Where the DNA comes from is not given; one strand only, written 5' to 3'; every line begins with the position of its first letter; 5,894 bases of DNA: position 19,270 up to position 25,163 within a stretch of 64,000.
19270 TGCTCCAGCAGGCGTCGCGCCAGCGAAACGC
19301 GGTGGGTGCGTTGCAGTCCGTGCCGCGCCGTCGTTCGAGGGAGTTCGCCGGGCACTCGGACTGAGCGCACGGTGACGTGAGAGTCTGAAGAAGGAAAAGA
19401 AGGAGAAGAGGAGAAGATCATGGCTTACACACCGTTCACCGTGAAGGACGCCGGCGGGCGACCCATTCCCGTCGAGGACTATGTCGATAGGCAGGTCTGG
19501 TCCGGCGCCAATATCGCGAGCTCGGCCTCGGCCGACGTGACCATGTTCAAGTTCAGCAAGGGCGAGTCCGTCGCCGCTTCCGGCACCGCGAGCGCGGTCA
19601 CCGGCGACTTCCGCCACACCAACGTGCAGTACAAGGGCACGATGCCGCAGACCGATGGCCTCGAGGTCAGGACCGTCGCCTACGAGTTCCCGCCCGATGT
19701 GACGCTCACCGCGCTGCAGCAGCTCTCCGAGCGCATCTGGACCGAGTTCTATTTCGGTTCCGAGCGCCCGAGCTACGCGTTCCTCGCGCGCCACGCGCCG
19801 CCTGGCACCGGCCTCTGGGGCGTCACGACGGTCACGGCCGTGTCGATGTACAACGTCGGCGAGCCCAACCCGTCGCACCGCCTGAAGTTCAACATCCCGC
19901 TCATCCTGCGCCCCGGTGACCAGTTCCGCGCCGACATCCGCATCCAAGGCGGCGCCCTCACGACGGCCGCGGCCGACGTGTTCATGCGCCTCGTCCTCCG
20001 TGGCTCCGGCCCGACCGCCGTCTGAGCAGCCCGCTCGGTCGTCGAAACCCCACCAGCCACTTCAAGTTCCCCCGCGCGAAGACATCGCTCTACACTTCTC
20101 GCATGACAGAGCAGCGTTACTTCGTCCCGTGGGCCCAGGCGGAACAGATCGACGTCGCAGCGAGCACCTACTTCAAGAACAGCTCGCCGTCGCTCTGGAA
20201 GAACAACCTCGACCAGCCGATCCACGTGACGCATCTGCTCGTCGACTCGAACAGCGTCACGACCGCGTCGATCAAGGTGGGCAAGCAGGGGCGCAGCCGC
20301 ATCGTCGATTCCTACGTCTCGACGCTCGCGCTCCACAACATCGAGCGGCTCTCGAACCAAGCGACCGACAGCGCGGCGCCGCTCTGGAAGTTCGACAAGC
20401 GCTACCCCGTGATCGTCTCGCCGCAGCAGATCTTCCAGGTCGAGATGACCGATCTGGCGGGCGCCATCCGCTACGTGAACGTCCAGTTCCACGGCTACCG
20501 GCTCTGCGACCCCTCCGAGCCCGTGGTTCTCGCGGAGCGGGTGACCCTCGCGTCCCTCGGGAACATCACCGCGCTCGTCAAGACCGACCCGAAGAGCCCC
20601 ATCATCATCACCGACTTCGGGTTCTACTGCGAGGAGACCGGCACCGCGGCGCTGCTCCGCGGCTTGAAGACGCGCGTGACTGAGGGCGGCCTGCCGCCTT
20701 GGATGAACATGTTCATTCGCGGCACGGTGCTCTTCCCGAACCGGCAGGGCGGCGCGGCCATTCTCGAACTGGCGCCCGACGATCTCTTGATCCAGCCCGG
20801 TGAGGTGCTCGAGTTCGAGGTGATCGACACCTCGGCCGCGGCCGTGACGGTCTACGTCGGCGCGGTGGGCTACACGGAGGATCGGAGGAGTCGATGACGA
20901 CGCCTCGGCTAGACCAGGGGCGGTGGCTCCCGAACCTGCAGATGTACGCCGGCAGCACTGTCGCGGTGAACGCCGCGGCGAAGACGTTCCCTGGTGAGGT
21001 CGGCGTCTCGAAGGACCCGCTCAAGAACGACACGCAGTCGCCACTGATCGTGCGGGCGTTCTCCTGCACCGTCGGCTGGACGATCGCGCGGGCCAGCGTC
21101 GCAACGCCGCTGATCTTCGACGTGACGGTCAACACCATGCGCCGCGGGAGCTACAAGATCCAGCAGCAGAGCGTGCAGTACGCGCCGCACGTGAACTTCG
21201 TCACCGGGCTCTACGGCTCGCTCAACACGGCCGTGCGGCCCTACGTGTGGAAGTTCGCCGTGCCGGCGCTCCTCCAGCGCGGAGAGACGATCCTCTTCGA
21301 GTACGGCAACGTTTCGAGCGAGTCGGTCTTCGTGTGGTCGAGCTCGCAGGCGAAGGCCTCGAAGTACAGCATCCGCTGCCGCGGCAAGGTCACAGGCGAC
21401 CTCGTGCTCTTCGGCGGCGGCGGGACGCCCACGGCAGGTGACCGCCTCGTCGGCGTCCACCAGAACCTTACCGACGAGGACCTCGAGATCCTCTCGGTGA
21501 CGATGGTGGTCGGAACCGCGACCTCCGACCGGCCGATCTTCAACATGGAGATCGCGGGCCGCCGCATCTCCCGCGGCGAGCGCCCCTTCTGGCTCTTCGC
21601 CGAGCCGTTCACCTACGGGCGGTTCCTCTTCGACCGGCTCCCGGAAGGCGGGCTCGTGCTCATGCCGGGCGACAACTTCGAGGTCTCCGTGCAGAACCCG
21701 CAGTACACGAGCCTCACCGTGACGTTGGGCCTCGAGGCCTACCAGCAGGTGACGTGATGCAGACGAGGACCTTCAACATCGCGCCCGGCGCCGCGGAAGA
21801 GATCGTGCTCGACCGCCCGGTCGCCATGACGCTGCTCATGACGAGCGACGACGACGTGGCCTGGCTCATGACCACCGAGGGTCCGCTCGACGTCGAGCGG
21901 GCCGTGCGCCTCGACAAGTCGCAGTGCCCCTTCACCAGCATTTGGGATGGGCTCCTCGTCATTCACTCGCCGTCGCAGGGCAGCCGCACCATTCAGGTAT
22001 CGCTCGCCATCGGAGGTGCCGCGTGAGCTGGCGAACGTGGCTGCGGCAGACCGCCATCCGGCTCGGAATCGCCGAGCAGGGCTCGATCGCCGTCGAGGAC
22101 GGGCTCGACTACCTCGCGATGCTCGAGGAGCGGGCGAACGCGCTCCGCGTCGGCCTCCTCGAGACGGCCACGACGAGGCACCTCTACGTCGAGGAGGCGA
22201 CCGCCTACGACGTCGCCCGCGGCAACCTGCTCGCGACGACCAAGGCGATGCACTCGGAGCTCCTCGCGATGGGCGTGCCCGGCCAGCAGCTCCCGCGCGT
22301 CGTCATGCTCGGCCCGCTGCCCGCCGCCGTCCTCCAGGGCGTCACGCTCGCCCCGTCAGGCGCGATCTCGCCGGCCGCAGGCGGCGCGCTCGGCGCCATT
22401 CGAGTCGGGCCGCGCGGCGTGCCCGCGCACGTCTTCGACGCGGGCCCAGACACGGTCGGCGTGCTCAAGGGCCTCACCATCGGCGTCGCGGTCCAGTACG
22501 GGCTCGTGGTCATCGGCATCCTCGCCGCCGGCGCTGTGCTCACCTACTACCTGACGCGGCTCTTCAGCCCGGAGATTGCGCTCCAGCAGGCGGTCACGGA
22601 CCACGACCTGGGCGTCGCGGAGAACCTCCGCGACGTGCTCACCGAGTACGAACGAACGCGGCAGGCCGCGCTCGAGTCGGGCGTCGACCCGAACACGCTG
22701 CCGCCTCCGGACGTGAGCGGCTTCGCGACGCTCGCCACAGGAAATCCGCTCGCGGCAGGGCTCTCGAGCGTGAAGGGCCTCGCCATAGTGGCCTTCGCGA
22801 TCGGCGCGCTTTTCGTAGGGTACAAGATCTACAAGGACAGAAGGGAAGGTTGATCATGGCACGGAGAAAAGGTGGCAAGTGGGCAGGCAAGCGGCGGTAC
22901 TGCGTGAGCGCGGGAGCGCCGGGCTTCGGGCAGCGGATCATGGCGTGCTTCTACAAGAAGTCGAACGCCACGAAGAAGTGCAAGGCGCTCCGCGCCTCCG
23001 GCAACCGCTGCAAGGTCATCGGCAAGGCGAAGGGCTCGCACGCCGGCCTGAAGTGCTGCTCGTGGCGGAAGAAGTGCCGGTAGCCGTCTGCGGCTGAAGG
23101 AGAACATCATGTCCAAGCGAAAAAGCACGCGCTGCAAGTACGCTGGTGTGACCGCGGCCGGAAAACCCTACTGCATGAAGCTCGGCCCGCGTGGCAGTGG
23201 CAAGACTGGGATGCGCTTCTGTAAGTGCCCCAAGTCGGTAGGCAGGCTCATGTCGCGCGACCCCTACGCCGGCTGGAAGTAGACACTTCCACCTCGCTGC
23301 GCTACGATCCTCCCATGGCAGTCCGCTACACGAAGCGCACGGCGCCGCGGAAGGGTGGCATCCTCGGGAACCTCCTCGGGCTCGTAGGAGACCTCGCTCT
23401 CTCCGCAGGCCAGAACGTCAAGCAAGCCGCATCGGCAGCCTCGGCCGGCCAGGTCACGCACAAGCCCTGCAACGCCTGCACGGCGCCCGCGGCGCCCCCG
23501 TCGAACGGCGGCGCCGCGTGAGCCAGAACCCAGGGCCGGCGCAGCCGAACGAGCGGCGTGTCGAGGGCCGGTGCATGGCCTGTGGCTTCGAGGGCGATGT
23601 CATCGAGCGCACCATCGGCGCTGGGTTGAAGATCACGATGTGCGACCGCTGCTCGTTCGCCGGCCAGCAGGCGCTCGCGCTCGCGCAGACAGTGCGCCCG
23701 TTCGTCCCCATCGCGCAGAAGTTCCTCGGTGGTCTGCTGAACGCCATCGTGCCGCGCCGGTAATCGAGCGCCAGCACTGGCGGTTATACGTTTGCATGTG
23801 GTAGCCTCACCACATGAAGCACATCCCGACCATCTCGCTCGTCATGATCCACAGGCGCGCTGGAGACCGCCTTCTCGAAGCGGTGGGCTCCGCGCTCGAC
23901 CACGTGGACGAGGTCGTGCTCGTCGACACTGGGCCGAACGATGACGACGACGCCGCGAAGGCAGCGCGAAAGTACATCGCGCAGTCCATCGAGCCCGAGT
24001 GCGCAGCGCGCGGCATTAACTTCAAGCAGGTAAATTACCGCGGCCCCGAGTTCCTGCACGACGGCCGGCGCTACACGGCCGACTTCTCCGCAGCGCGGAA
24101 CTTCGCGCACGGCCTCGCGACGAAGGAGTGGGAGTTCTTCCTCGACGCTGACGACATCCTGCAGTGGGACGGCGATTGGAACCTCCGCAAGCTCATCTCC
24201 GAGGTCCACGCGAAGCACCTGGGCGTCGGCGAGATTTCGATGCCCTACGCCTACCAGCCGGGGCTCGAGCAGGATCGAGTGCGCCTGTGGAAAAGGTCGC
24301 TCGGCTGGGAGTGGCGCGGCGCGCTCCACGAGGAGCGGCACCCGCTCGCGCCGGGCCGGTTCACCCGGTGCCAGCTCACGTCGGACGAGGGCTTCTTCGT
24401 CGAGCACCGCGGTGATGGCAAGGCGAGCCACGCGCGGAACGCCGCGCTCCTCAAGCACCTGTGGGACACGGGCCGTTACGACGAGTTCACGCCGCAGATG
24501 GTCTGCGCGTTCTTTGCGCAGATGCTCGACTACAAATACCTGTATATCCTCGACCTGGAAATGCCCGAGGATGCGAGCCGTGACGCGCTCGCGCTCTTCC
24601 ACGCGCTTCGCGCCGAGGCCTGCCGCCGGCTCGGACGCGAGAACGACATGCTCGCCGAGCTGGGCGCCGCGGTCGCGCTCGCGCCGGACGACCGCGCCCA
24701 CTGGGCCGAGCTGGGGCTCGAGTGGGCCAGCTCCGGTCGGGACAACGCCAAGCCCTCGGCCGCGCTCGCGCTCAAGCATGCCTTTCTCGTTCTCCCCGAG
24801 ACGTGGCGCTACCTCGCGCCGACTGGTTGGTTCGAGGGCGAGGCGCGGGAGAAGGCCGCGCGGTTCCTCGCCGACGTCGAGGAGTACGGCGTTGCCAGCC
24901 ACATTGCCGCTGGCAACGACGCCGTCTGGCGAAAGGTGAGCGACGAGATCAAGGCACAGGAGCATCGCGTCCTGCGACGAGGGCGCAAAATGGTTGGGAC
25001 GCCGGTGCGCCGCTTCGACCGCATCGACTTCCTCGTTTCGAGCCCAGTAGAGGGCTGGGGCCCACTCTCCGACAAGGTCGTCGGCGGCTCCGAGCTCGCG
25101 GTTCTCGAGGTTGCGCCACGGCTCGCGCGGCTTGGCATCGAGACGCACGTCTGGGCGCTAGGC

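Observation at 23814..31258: Five glycosyltransferase domains plus a SAM methyltransferase in three genes, including a 1307-aa GT-A/TPR/MTase/GT-B fusion, wedged between capsid-like and spike-like genes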

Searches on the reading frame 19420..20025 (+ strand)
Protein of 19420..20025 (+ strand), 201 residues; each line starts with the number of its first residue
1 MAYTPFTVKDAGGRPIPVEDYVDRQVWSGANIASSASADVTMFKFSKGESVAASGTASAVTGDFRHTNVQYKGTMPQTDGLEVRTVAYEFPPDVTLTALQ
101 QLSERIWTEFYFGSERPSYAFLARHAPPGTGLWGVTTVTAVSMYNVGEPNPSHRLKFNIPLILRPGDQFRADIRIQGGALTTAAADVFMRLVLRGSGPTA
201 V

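Call 6: search_protein_families(library=phrogs, proteins=[window:19420-20025:+], max_evalue=0.001)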
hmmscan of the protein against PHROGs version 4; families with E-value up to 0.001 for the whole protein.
window:19420-20025:+ (201 aa): 0 families

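Call 7: search_protein_families(library=pfam, proteins=[window:19420-20025:+], max_evalue=0.01)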
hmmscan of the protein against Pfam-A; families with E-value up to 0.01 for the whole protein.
window:19420-20025:+ (201 aa): 0 families

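Call 114: search_solved_structures(query=A10, max_evalue=5)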
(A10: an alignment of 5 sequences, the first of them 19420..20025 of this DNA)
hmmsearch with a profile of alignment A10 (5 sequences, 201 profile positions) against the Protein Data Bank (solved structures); distinct sequences matched with E-value up to 5: 1.
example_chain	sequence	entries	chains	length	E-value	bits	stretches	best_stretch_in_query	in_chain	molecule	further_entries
9muh_A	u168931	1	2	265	0.52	12.9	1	67-130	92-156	Potassium channel subfamily K member 3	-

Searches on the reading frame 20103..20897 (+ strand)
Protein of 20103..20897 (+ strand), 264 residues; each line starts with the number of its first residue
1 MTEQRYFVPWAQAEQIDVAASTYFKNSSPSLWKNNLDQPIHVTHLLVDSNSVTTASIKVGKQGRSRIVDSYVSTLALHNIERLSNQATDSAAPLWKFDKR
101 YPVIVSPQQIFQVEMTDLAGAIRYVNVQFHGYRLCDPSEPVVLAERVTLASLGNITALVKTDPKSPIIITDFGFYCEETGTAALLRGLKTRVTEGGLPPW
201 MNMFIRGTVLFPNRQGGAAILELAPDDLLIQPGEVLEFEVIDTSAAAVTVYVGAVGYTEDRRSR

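Call 6: search_protein_families(library=phrogs, proteins=[window:20103-20897:+], max_evalue=0.001)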
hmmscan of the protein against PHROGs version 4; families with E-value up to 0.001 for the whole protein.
window:20103-20897:+ (264 aa): 0 families

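Call 7: search_protein_families(library=pfam, proteins=[window:20103-20897:+], max_evalue=0.01)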
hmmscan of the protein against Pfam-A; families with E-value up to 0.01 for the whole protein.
window:20103-20897:+ (264 aa): 0 families

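Call 113: search_solved_structures(query=A9, max_evalue=5)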
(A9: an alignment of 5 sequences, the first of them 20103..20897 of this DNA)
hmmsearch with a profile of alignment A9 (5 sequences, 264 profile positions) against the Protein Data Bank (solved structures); distinct sequences matched with E-value up to 5: 1.
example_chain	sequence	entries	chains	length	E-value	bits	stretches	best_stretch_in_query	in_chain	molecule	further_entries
6zdw_AAA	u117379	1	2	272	1.4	11.2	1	20-54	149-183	DRBM domain-containing protein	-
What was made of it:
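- On Jelly-roll capsid virus, as the identity of the carrier element: PDB profile searches with the 201-aa and 264-aa families found nothing (calls 113, 114).
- Tried and rejected: PDB profile searches with the 201-aa and 264-aa families: nothing (calls 113, 114).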

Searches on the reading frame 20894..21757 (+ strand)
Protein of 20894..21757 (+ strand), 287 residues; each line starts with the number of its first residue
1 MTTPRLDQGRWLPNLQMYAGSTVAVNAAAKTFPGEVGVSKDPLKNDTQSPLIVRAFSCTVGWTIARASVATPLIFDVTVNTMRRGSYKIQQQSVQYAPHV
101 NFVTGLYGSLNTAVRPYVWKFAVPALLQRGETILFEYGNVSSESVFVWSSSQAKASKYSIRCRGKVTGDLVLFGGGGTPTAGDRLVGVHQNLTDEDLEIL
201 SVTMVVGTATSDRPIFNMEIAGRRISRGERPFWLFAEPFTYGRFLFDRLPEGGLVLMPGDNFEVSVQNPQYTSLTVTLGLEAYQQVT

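Call 6: search_protein_families(library=phrogs, proteins=[window:20894-21757:+], max_evalue=0.001)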
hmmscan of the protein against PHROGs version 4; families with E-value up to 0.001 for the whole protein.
window:20894-21757:+ (287 aa): 0 families

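Call 7: search_protein_families(library=pfam, proteins=[window:20894-21757:+], max_evalue=0.01)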
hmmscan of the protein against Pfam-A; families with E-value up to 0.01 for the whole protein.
window:20894-21757:+ (287 aa): 0 families

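Call 34: find_homologous_proteins(query=window:20894-21757:+, max_evalue=0.01)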
Query window:20894-21757:+ (287 aa): 7 proteins with E <= 0.01 among 1669 candidates.
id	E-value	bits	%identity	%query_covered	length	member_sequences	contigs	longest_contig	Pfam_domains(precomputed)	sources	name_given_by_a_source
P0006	1.4e-177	607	100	94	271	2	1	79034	-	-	-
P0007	6.8e-144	496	75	99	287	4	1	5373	-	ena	-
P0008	2.1e-132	458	69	100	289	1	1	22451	-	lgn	-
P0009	1.3e-127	443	66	100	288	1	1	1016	-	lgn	-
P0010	3.6e-83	297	49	100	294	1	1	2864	-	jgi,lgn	jgi:hypothetical protein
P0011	8.8e-82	292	49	99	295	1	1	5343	-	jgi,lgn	jgi:hypothetical protein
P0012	1.6e-39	154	37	98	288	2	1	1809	-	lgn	-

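Call 45: predict_structure(alignment_id=A2)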
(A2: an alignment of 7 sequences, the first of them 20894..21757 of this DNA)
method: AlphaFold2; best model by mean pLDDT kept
length: 287 residues; sequences in the alignment: 7
mean_pLDDT: 56.7   pTM: 0.43
mean pLDDT of the five models: 56.7, 56.0, 48.7, 47.5, 47.3
residues with pLDDT >= 90: 1; 70-90: 61; 50-70: 126; < 50: 99
segments of 3 or more residues with pLDDT < 50: 1-6, 10-15, 19-27, 34-40, 64-74, 84-114, 121-123, 143-146, 226-241, 250-252
pLDDT, mean of each block of 10 residues (from residue 1): 47 48 51 47 60 62 46 50 44 29 29 50 67 77 52 68 81 79 78 83 64 67 48 31 51 59 60 60 60
secondary structure, 60 per line:
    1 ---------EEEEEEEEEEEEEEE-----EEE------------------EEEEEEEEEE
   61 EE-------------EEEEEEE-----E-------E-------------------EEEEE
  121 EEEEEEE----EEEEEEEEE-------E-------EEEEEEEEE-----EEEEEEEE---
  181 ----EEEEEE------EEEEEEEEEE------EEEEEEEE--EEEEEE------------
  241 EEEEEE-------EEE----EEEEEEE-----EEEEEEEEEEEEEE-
elements in order: E10-24 E30-32 E51-62 E76-82 E116-127 E132-140 E156-164 E170-177 E185-190 E197-206 E213-220 E223-228 E241-246 E254-256 E261-267 E273-286

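Call 48: fold_search(model_id=the predicted structure, library=pdb)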
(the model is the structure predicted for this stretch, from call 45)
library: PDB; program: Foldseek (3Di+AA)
matches with E <= 10: 1466; with E <= 0.001: 22
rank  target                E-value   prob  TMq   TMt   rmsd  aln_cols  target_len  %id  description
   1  9gg2_C                1.7e-06  1.00  0.22  0.16  18.4       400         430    8  Structure of IPNV L5 capsid (released 2025-01-08)
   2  7vrp_J                1.7e-06  0.99  0.21  0.16  22.3       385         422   10  Structure of infectious bursal disease virus Gx strain (released 2022-03-30)
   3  2df7_A                2.2e-06  0.99  0.21  0.16  21.0       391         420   10  Crystal structure of infectious bursal disease virus VP2 subviral particle (released 2006-06-27)
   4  2df7_B                5.0e-06  0.98  0.21  0.16  21.1       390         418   10  Crystal structure of infectious bursal disease virus VP2 subviral particle (released 2006-06-27)
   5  2df7_S                5.3e-06  0.97  0.20  0.15  20.4       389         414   10  Crystal structure of infectious bursal disease virus VP2 subviral particle (released 2006-06-27)
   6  2df7_F                6.6e-06  0.98  0.22  0.17  20.9       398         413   11  Crystal structure of infectious bursal disease virus VP2 subviral particle (released 2006-06-27)
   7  7vrp_F                7.0e-06  0.93  0.19  0.14  20.6       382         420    9  Structure of infectious bursal disease virus Gx strain (released 2022-03-30)
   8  2df7_P                7.8e-06  0.96  0.19  0.15  20.3       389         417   10  Crystal structure of infectious bursal disease virus VP2 subviral particle (released 2006-06-27)
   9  7vrp_C                1.2e-05  0.99  0.24  0.18  20.9       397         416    9  Structure of infectious bursal disease virus Gx strain (released 2022-03-30)
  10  7vrn_C                1.2e-05  0.98  0.22  0.16  21.9       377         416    9  Structure of infectious bursal disease virus Gt strain (released 2022-03-30)
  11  7vrn_A                1.2e-05  0.99  0.21  0.16  20.1       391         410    9  Structure of infectious bursal disease virus Gt strain (released 2022-03-30)
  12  2df7_R                1.7e-05  0.98  0.21  0.16  20.5       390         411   11  Crystal structure of infectious bursal disease virus VP2 subviral particle (released 2006-06-27)
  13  2df7_H                2.1e-05  0.94  0.20  0.15  20.6       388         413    9  Crystal structure of infectious bursal disease virus VP2 subviral particle (released 2006-06-27)
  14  2df7_D                4.1e-05  0.97  0.22  0.17  20.9       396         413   10  Crystal structure of infectious bursal disease virus VP2 subviral particle (released 2006-06-27)
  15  3ide_A                4.6e-05  0.94  0.21  0.16  20.3       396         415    8  Structure of IPNV subviral particle (released 2009-12-29)
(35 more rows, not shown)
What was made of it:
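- On Jelly-roll capsid virus, as the identity of the carrier element: The top Foldseek hits are birnavirus VP2 at E 1.7e-6, but with TM-score about 0.2 and rmsd about 20 A (calls 45, 48).
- The capsid evidence is weak (calls 45, 48).
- Tried and rejected: Its Foldseek hits to jelly-roll capsid proteins have TM-score about 0.2, which is too weak to use (calls 45, 48).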

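Call 67: search_dna_similar(query=window:20894-21757:+, collection=phages, mode=protein, max_rows=10, max_evalue=1)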
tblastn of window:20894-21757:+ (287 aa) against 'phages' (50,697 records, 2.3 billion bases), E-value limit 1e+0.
No match.

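Call 91: find_related_loci(query=A2, collection=genome_contigs, flank=10000)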
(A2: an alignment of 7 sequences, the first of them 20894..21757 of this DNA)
Query A2 (287 aa) in genome_contigs; peptide patterns used: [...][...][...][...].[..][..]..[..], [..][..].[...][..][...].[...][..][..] (x = any residue, [..] = any of these).
82 stretches matched a pattern, but none encodes a relative of the query by tblastn (E <= 1e-3).

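Call 92: find_related_loci(query=A2, collection=viral_contigs, flank=10000)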
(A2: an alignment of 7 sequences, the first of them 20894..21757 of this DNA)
Query A2 (287 aa) in viral_contigs; peptide patterns used: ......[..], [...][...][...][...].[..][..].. (x = any residue, [..] = any of these).
141 stretches matched a pattern, but none encodes a relative of the query by tblastn (E <= 1e-3).

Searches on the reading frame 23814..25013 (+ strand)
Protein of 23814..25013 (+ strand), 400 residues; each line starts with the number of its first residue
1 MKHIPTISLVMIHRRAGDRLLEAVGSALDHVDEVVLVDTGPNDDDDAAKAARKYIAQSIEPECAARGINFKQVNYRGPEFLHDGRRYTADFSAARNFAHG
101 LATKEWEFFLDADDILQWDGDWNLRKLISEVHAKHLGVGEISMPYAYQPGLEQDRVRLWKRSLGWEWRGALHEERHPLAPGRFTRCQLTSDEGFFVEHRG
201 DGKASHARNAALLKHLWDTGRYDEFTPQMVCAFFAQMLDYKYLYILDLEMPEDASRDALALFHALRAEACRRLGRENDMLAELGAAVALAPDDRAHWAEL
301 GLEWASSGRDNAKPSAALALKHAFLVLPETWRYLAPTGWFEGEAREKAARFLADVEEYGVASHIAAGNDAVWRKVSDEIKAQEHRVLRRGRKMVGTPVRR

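Call 99: search_dna_similar(query=window:23814-25013:+, collection=phages, mode=protein, max_rows=25, max_evalue=0.001)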
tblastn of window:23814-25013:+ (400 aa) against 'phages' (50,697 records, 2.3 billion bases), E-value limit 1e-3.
No match.
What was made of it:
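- Tried and rejected: tblastn of the GT-A/helical half of the 809-aa protein against the phage records: no match (call 99).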
